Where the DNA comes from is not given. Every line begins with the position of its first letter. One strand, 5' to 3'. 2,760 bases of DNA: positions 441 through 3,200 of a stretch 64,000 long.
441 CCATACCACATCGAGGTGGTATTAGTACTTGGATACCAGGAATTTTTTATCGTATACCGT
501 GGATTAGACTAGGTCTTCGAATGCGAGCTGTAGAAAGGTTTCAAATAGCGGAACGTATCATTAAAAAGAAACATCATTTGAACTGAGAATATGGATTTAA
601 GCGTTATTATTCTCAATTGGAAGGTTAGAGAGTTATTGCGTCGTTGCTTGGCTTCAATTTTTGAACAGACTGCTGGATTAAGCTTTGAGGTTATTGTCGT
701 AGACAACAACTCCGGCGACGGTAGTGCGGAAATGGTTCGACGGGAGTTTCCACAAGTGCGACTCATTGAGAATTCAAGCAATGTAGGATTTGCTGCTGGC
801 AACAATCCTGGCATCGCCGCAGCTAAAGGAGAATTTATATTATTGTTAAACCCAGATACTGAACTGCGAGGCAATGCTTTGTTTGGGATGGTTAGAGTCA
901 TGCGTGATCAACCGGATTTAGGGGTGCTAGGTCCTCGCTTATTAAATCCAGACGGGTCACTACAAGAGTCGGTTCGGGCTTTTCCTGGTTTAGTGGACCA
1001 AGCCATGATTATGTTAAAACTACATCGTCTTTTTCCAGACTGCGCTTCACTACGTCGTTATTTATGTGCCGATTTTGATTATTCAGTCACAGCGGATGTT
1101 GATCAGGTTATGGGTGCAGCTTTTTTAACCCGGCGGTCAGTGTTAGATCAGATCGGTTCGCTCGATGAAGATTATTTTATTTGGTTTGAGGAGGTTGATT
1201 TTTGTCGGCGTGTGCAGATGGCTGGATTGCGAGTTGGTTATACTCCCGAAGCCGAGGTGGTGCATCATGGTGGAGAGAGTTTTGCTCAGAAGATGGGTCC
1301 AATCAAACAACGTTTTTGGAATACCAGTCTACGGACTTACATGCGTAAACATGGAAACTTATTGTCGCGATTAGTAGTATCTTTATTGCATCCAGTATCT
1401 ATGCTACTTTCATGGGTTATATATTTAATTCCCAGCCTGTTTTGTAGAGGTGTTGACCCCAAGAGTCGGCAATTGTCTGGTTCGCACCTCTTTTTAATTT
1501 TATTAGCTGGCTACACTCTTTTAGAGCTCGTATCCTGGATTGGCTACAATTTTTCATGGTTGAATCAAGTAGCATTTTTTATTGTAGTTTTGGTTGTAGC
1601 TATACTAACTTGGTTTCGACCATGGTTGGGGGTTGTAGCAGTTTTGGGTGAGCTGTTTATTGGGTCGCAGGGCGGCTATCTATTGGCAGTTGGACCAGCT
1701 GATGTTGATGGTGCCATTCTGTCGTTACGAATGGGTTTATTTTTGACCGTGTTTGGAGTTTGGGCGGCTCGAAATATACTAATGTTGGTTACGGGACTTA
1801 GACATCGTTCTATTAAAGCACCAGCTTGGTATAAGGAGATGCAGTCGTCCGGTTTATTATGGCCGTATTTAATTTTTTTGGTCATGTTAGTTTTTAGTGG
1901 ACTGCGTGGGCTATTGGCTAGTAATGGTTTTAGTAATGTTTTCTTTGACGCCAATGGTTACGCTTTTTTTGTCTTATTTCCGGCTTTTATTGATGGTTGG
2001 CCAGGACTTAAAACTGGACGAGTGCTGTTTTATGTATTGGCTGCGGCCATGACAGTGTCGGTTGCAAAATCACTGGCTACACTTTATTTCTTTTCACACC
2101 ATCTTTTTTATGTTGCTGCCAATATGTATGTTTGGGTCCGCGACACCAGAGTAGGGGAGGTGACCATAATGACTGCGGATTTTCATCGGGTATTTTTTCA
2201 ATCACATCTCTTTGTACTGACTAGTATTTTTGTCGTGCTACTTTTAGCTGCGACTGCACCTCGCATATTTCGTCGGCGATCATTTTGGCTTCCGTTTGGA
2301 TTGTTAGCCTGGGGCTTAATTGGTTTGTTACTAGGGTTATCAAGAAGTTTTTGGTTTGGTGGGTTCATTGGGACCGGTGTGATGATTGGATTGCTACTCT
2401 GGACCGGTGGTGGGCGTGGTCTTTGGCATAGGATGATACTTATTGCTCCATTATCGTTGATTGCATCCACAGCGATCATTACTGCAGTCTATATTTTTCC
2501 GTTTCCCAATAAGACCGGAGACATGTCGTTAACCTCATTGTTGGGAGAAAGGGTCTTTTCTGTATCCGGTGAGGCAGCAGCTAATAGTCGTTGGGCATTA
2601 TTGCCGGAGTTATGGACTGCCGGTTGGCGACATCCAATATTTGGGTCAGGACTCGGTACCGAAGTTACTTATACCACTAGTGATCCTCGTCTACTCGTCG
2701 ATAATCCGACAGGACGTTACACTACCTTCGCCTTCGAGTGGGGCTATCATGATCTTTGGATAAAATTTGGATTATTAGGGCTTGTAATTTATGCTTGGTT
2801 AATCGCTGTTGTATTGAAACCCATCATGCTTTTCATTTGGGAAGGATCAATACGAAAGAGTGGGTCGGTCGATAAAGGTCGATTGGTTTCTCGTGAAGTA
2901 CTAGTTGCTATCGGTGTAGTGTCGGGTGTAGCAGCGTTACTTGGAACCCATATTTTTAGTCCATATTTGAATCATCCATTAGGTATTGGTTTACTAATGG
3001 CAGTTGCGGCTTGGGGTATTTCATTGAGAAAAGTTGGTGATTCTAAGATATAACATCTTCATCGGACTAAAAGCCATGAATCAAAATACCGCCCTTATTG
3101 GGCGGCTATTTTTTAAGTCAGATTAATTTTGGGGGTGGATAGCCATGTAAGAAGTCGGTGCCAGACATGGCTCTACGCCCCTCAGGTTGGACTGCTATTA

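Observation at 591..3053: Glycosyltransferase fused to an O-antigen-ligase/Wzy_C-like polytopic domain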

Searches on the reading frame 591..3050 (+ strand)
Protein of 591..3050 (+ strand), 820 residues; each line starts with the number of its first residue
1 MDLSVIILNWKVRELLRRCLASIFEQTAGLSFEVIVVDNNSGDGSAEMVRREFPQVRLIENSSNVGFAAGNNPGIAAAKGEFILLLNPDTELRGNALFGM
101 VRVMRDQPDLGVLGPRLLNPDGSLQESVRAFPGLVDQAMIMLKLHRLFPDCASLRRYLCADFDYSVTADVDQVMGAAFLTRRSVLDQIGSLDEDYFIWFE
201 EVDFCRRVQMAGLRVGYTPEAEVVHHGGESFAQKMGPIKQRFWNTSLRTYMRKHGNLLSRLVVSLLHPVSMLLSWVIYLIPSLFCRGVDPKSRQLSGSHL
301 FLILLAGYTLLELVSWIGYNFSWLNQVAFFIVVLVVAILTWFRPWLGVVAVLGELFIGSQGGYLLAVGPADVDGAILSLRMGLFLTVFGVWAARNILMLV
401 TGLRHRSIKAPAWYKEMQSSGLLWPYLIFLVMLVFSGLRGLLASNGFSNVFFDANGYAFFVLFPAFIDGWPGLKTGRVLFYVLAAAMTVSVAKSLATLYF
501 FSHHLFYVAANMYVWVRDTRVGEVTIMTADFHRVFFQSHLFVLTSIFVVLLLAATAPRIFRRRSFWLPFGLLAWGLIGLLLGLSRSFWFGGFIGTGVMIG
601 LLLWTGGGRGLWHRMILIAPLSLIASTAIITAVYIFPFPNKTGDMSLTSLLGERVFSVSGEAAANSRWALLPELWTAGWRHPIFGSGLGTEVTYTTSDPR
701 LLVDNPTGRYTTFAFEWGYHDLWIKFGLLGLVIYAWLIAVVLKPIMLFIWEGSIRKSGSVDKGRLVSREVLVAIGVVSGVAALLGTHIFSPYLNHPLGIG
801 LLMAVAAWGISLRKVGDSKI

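Call 3: search_protein_families(library=pfam, proteins=[window:591-3050:+], max_evalue=1)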
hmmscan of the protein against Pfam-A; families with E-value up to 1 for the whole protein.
window:591-3050:+ (820 aa): 3 families
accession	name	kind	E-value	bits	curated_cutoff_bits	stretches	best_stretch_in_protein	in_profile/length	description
PF00535.33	Glycos_transf_2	-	3.5e-22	79.5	23.3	1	4-159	1-164/168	Glycosyl transferase family 2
PF13641.12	Glyco_tranf_2_3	-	1.8e-14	54.8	27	1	3-233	3-219/230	Glycosyltransferase like family 2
PF13704.12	Glyco_tranf_2_4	-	0.22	12.5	27.5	0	33-66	21-53/98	Glycosyl transferase family 2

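Call 4: search_protein_families(library=ncbifam, proteins=[window:591-3050:+], max_evalue=1)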
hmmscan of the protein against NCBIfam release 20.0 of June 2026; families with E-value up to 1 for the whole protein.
window:591-3050:+ (820 aa): 23 families
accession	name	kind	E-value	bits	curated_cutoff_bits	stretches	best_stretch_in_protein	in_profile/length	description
TIGR03965.1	mycofact_glyco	equivalog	4.2e-21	75.4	280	2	168-271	224-324/467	mycofactocin biosynthesis glycosyltransferase MftF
TIGR01556.1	rhamnosyltran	subfamily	3.1e-16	59.4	200.55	2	15-123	9-118/281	rhamnosyltransferase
NF041875.1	EPS_EpsD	equivalog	8.9e-15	54.9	370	1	3-227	1-208/325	exopolysaccharide biosynthesis glycosyltransferase EpsD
NF038299.1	EPS_HpsN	equivalog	2.8e-11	42.9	425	1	3-229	3-224/317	hormogonium polysaccharide biosynthesis glycosyltransferase HpsN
TIGR03937.1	PgaC_IcaA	equivalog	4.1e-11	42.5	422.3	2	15-113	59-159/407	poly-beta-1,6-N-acetyl-D-glucosamine synthase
NF007482.0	PRK10073.1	equivalog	5.8e-11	42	423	1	2-93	7-99/334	glycosyltransferase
NF050050.1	ProtGlycPglI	equivalog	1.5e-10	41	500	1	3-128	4-131/306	GalNAc(5)-diNAcBac-PP-undecaprenol beta-1,3-glucosyltransferase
NF050113.1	gal_furan_GlfT1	equivalog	1.6e-08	34.2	330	1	6-241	4-224/290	galactofuranosyltransferase GlfT1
TIGR04283.1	glyco_like_mftF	equivalog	1.8e-08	34.3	182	1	3-106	1-100/221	TIGR04283 family arsenosugar biosynthesis glycosyltransferase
TIGR04009.1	wcaE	equivalog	3.9e-07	29.6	369.2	1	2-169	2-171/248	colanic acid biosynthesis glycosyltransferase WcaE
NF038302.1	EPS_HpsE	equivalog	4.2e-07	29.2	300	1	1-116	1-123/307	hormogonium polysaccharide biosynthesis glycosyltransferase HpsE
NF045692.1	OglycostaseCruG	equivalog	5e-07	29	600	1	4-224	44-254/386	2'-O-glycosyltransferase CruG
TIGR03111.1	glyc2_xrt_Gpos1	hypoth_equivalog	1.6e-06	27.2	363.95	1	4-127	52-179/439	TIGR03111 family XrtG-associated glycosyltransferase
NF053739.1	GlytfEpsEBac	equivalog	1.1e-05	24.6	450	1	3-135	3-138/265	glycosyltransferase EpsE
NF047683.1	TeichurnBiosyTuaG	equivalog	1.6e-05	24.7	400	1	3-107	8-114/252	teichuronic acid biosynthesis protein TuaG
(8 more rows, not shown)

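Call 7: find_homologous_proteins(query=window:591-3050:+, max_evalue=0.001)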
Query window:591-3050:+ (820 aa): 1197 proteins with E <= 0.001 among 8000 candidates; the best 120 are listed.
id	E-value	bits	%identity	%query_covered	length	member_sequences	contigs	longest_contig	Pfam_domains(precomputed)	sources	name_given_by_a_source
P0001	0.0e+0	1797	97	100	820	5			PF13641.13,PF00535.33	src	-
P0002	0.0e+0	1547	82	100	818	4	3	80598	PF13641.13,PF00535.33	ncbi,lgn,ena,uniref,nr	ncbi:hypothetical protein COY93_00510 [Candidatus Uhrbacteria bacterium CG_4_10_14_0_8_um_filter_58_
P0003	1.7e-251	855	51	99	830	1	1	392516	PF13641.13,PF00535.33,PF04932.21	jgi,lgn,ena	-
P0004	2.4e-251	855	51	97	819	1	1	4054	PF13641.13,PF00535.33,PF04932.21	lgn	-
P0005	2.9e-251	855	51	99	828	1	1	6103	PF13641.13,PF00535.33,PF04932.21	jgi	jgi:hypothetical protein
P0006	2.7e-245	835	50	99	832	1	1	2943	PF13641.13,PF00535.33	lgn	-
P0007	3.3e-245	834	50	99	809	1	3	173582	PF13641.13,PF00535.33,PF04932.21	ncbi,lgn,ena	-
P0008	2.3e-244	832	49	99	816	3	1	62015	PF13641.13,PF00535.33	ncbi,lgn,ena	-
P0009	2.6e-243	828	50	100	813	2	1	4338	PF13641.13,PF00535.33,PF04932.21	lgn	-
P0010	6.6e-240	817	49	99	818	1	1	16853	PF13641.13,PF00535.33,PF04932.21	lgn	-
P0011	2.8e-226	772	49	91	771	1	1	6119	PF13641.13,PF00535.33,PF04932.21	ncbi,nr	ncbi:MAG TPA: glycosyltransferase family 2 protein, partial [Candidatus Eisenbacteria bacterium]|nr:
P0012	4.1e-205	702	62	64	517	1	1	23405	-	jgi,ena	-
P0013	4.8e-202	692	64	63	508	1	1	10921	PF04932.21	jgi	-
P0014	5.9e-201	688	62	63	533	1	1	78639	PF04932.21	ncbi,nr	ncbi:MAG: hypothetical protein U9Q03_03520 [Patescibacteria group bacterium]|nr:hypothetical protein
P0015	3.6e-200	685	63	63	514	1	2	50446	-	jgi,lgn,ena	jgi:hypothetical protein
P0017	4.7e-198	678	60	64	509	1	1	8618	PF04932.21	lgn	-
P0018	5.8e-197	675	60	64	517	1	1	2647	PF04932.21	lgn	-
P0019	1.7e-191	657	59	64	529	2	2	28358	PF04932.21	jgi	jgi:hypothetical protein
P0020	6.7e-191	655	44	99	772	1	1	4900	PF13641.13,PF00535.33,PF04932.21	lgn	-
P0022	7.5e-189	648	59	63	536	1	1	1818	PF04932.21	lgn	-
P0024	1.8e-180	620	51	74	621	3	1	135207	PF13641.13,PF00535.33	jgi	-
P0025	7.9e-137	476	38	98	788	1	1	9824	PF13641.13,PF00535.33,PF04932.21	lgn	-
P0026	3.6e-134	467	46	61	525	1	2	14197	PF04932.21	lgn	-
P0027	1.1e-133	466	36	98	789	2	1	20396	PF10111.15,PF13641.13,PF00535.33,PF04932.21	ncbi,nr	ncbi:glycosyltransferase [Candidatus Uhrbacteria bacterium]|nr:glycosyltransferase [Candidatus Uhrba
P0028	2.6e-132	461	38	98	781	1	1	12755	PF10111.15,PF13641.13,PF00535.33,PF04932.21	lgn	-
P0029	1.8e-131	458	46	62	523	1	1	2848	PF04932.21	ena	-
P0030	1.9e-130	455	45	64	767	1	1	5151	PF10111.15,PF13506.14,PF13641.13,PF00535.33,PF04932.21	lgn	-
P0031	1.4e-128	449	36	98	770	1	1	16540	PF13632.13,PF10111.15,PF13641.13,PF00535.33,PF04932.21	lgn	-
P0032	2.4e-128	448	37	99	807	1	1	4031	PF13641.13,PF00535.33,PF04932.21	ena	-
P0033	2.2e-126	441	37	99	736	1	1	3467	PF13641.13,PF00535.33,PF04932.21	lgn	-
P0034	2.5e-126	441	48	58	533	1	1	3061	PF04932.21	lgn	-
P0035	8.6e-126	439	35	99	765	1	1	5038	PF13641.13,PF00535.33,PF04932.21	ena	-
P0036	1.4e-124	435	35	98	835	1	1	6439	PF13641.13,PF00535.33,PF04932.21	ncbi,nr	ncbi:glycosyltransferase [Candidatus Uhrbacteria bacterium]|nr:glycosyltransferase [Candidatus Uhrba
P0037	4.8e-123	430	36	98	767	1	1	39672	PF10111.15,PF13641.13,PF00535.33,PF04932.21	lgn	-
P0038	6.5e-123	430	35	98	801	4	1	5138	PF13641.13,PF00535.33,PF04932.21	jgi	jgi:GT2 family glycosyltransferase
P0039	9.1e-122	426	36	98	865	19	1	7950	PF13641.13,PF00535.33,PF04932.21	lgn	-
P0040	1.5e-121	425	36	98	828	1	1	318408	PF13641.13,PF00535.33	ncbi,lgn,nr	ncbi:glycosyltransferase [Candidatus Uhrbacteria bacterium]|nr:glycosyltransferase [Candidatus Uhrba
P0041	1.9e-121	425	36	98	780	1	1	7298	PF13641.13,PF00535.33,PF04932.21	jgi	jgi:N-acetylglucosaminyl-diphospho-decaprenol L-rhamnosyltransferase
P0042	3.8e-121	424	36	98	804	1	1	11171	PF13641.13,PF00535.33,PF04932.21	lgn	-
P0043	3.9e-121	424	43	64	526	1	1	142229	PF04932.21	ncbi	-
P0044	4.1e-121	424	37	100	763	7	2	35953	PF13641.13,PF00535.33,PF04932.21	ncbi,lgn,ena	-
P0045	4.5e-121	424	35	100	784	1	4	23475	PF13641.13,PF00535.33,PF04932.21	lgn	-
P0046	9.7e-121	423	36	98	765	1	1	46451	PF13641.13,PF00535.33,PF04932.21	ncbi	-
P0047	1.8e-120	422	36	98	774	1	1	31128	PF10111.15,PF13641.13,PF00535.33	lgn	-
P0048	2.1e-120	422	36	98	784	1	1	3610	PF13641.13,PF00535.33,PF04932.21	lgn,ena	-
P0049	2.1e-120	422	36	100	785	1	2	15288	PF13641.13,PF00535.33,PF04932.21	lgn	-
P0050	4.3e-120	421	33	98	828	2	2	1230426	PF13641.13,PF00535.33,PF04932.21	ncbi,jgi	jgi:GT2 family glycosyltransferase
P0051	1.2e-119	419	33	98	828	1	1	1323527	PF13641.13,PF00535.33,PF04932.21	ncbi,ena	-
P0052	3.2e-119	418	35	100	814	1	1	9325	PF13641.13,PF00535.33,PF04932.21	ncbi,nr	ncbi:MAG TPA: glycosyltransferase [Candidatus Methylomirabilis sp.]|nr:glycosyltransferase [Candidat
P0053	5.6e-119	417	35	100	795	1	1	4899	PF13632.13,PF13506.14,PF13641.13,PF00535.33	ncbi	-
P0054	6.6e-119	417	46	56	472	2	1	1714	PF04932.21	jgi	jgi:hypothetical protein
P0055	8.9e-119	416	44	61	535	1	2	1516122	PF04932.21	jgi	jgi:hypothetical protein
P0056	1.7e-118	415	35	99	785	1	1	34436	PF13641.13,PF00535.33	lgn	-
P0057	2.8e-118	415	37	98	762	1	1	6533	PF13641.13,PF00535.33,PF04932.21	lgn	-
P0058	5.5e-118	414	35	98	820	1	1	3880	PF13641.13,PF00535.33,PF04932.21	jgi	-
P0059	5.8e-118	414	34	100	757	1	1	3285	PF10111.15,PF13641.13,PF00535.33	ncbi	-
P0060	8.0e-118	413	35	98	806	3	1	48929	PF10111.15,PF13641.13,PF00535.33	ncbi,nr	ncbi:MAG: glycosyltransferase [Patescibacteria group bacterium]|nr:glycosyltransferase [Patescibacte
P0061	9.9e-118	413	36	98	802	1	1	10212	PF13641.13,PF00535.33,PF04932.21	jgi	-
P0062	1.1e-117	413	35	99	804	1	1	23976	PF13641.13,PF00535.33,PF04932.21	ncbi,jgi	ncbi:MAG: hypothetical protein RL141_22 [Candidatus Parcubacteria bacterium]|jgi:GT2 family glycosyl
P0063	1.3e-117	412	35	98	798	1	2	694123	PF13641.13,PF00535.33,PF04932.21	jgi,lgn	jgi:GT2 family glycosyltransferase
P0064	6.2e-117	410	36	98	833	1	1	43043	PF13641.13,PF00535.33,PF04932.21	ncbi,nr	ncbi:MAG: glycosyltransferase [Patescibacteria group bacterium]|nr:glycosyltransferase [Patescibacte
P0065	6.4e-117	410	35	98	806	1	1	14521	PF10111.15,PF13641.13,PF00535.33,PF04932.21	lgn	-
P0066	7.1e-117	410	46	62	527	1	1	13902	PF04932.21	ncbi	-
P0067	9.0e-117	410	34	98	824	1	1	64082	PF13641.13,PF00535.33,PF04932.21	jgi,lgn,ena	-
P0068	1.4e-116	409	35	98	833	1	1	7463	PF13641.13,PF00535.33,PF04932.21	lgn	-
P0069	2.2e-116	408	35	98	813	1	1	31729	PF13641.13,PF00535.33,PF04932.21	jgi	jgi:GT2 family glycosyltransferase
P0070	2.3e-116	408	35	98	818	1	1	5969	PF13641.13,PF00535.33,PF04932.21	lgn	-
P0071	4.0e-116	407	35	98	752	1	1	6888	PF13641.13,PF00535.33,PF04932.21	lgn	-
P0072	5.7e-116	407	35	98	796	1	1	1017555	PF13641.13,PF00535.33,PF04932.21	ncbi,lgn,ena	-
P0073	7.3e-116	407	35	98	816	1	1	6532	PF13641.13,PF00535.33,PF04932.21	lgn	-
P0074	8.2e-116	406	34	98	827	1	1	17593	PF13641.13,PF00535.33,PF04932.21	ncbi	-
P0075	1.5e-114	402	35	98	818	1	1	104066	PF13641.13,PF00535.33,PF04932.21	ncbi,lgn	-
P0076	2.0e-114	402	34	98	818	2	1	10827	PF13641.13,PF00535.33,PF04932.21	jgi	-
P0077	4.0e-114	401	35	98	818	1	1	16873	PF13641.13,PF00535.33,PF04932.21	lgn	-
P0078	2.0e-112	395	35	98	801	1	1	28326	PF13641.13,PF00535.33,PF04932.21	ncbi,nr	ncbi:MAG: glycosyltransferase [bacterium]|nr:glycosyltransferase [bacterium]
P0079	2.0e-112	395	33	98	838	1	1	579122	PF13641.13,PF00535.33,PF04932.21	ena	-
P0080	4.9e-112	394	35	99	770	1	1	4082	PF13641.13,PF00535.33,PF04932.21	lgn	-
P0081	1.3e-110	389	34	97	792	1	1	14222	PF10111.15,PF13641.13,PF00535.33,PF04932.21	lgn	-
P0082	5.8e-110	387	36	98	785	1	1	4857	PF13641.13,PF00535.33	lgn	-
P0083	7.7e-110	387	34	98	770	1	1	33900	PF10111.15,PF13641.13,PF00535.33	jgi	jgi:hypothetical protein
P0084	8.6e-110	386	43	31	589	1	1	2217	PF13632.13,PF13641.13,PF00535.33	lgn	-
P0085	4.1e-109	384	35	98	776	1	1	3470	PF13641.13,PF00535.33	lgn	-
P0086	4.1e-108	381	35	98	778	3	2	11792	PF13641.13,PF00535.33,PF04932.21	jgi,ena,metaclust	metaclust:\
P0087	8.6e-108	380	35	97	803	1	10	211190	PF13641.13,PF00535.33,PF04932.21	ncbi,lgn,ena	-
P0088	4.7e-106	374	33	95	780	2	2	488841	PF13641.13,PF00535.33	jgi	jgi:hypothetical protein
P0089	1.8e-105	372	34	98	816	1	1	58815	PF13641.13,PF00535.33,PF04932.21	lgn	-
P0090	4.0e-105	371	33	98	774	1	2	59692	PF13641.13,PF00535.33,PF04932.21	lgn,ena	-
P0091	4.9e-105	371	37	86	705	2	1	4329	PF13641.13,PF00535.33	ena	-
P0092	3.8e-104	368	33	98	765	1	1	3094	PF13641.13,PF00535.33,PF04932.21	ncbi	-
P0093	1.9e-103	366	35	97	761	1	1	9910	PF13641.13,PF00535.33,PF04932.21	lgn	-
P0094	1.3e-102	363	33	98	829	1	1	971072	PF13641.13,PF00535.33,PF04932.21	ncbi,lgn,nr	ncbi:MAG: glycosyltransferase [Patescibacteria group bacterium]|nr:glycosyltransferase [Patescibacte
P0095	2.9e-102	362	32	97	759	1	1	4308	PF13641.13,PF00535.33,PF04932.21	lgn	-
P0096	6.4e-101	357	33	97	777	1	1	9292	PF13641.13,PF00535.33,PF04932.21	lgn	-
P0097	1.9e-100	356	34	98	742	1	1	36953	PF13641.13,PF00535.33,PF04932.21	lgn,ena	-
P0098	2.4e-100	355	36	59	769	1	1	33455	PF10111.15,PF13641.13,PF00535.33,PF04932.21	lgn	-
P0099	1.4e-99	353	34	91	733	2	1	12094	PF13641.13,PF00535.33,PF04932.21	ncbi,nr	ncbi:MAG: O-antigen ligase family protein, partial [Candidatus Uhrbacteria bacterium]|nr:O-antigen l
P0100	7.4e-96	340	49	33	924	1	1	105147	PF13632.13,PF10111.15,PF13641.13,PF00535.33,PF02709.21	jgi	jgi:GT2 family glycosyltransferase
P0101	1.0e-83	300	45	35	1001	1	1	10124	PF13632.13,PF10111.15,PF13506.14,PF13641.13,PF00535.33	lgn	-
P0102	9.0e-83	297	34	72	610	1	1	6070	PF13641.13,PF00535.33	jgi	jgi:N-acetylglucosaminyl-diphospho-decaprenol L-rhamnosyltransferase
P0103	4.3e-81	292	34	67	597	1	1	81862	PF13641.13,PF00535.33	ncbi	-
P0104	4.8e-78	281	35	66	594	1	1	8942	PF13641.13,PF00535.33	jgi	jgi:GT2 family glycosyltransferase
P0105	1.6e-75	273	45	33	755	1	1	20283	PF13712.13,PF10111.15,PF13641.13,PF00535.33,PF02709.21,PF04932.21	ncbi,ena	-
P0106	2.3e-66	243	44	33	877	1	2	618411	PF13641.13,PF00535.33,PF13231.13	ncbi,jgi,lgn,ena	ncbi:MAG: glycosyltransferase [Patescibacteria group bacterium]|jgi:GT2 family glycosyltransferase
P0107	6.9e-61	225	47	31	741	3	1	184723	PF13632.13,PF13641.13,PF00534.27,PF13579.13,PF13439.13,PF00535.33,PF13692.13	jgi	-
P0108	4.1e-60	222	43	33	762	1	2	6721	PF13641.13,PF00535.33,PF04932.21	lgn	-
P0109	5.3e-60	222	46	32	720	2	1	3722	PF13641.13,PF00534.27,PF13579.13,PF13439.13,PF00535.33,PF13692.13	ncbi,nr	ncbi:MAG TPA: glycosyltransferase [Chloroflexia bacterium]|nr:glycosyltransferase [Chloroflexia bact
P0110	1.2e-59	221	39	27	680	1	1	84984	PF13632.13,PF13641.13,PF00535.33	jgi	jgi:GT2 family glycosyltransferase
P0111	2.4e-58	216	46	33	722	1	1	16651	PF13641.13,PF00534.27,PF13579.13,PF13439.13,PF00535.33,PF13692.13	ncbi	ncbi:MAG: glycosyltransferase [Chloroflexia bacterium]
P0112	6.4e-58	215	45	34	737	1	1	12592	PF13641.13,PF00534.27,PF13579.13,PF13439.13,PF00535.33,PF13692.13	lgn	-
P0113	1.7e-57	214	40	33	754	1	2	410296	PF13641.13,PF00535.33,PF04932.21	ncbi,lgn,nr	ncbi:MAG TPA: glycosyltransferase family 2 protein [Candidatus Andersenbacteria bacterium]|nr:glycos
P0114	7.4e-57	211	43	34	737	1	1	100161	PF13632.13,PF13641.13,PF00534.27,PF13579.13,PF13439.13,PF00535.33,PF13692.13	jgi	jgi:GT2 family glycosyltransferase/glycosyltransferase involved in cell wall biosynthesis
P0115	1.6e-56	210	41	33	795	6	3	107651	PF13641.13,PF00535.33,PF04932.21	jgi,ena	-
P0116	6.2e-56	208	45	31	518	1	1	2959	PF13632.13,PF13641.13,PF13579.13,PF13439.13,PF00535.33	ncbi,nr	ncbi:MAG TPA: glycosyltransferase, partial [Chloroflexia bacterium]|nr:glycosyltransferase [Chlorofl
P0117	5.6e-55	205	41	34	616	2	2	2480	PF13632.13,PF13641.13,PF00535.33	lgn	-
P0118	1.0e-54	204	42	32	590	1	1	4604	PF04321.24,PF13641.13,PF16363.12,PF02719.22,PF00535.33,PF01370.28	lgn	-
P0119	4.0e-54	202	42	31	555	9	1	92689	PF13632.13,PF13727.13,PF13641.13,PF00535.33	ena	-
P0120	5.6e-54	202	42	31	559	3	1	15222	PF13632.13,PF13727.13,PF13641.13,PF00535.33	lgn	-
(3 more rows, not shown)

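Call 10: find_encoding_contigs(protein=P0002, flank=10000, max_places=3)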
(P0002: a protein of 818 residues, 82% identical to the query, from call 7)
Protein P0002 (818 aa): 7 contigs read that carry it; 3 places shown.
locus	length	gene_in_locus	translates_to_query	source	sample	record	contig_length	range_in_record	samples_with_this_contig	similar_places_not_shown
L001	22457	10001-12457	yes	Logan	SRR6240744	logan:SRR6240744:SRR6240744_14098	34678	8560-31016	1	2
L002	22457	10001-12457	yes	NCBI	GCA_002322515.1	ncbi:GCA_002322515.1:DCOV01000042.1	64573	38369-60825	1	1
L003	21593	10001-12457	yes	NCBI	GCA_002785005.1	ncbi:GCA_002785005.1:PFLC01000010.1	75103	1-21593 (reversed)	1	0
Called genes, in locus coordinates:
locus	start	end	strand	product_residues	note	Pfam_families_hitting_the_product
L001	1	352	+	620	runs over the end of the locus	PF01411:tRNA-synt_2c, PF07973:tRNA_SAD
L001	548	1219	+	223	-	PF04294:VanW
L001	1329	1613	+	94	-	PF01176:eIF-1a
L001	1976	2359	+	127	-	PF00416:Ribosomal_S13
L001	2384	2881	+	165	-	PF00411:Ribosomal_S11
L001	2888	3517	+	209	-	PF00163:Ribosomal_S4, PF01479:S4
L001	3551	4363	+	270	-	PF01193:RNA_pol_L, PF01000:RNA_pol_A_bac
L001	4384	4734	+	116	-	PF01196:Ribosomal_L17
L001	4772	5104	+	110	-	PF00572:Ribosomal_L13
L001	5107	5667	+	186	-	PF00380:Ribosomal_S9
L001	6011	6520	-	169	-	PF07136:DUF1385 (faint)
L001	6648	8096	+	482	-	PF01943:Polysacc_synt, PF03023:MurJ (faint), PF13440:Polysacc_synt_3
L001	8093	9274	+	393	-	PF13439:Glyco_transf_4, PF13579:Glyco_trans_4_4, PF00534:Glycos_transf_1, PF13692:Glyco_trans_1_4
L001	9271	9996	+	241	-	PF00535:Glycos_transf_2, PF10111:Glyco_tranf_2_2, PF13641:Glyco_tranf_2_3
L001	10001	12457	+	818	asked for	PF00535:Glycos_transf_2, PF13641:Glyco_tranf_2_3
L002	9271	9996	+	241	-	PF00535:Glycos_transf_2, PF10111:Glyco_tranf_2_2, PF13641:Glyco_tranf_2_3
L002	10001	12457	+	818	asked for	PF00535:Glycos_transf_2, PF13641:Glyco_tranf_2_3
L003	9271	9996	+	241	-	PF00535:Glycos_transf_2, PF10111:Glyco_tranf_2_2, PF13641:Glyco_tranf_2_3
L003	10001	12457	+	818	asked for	PF00535:Glycos_transf_2, PF13641:Glyco_tranf_2_3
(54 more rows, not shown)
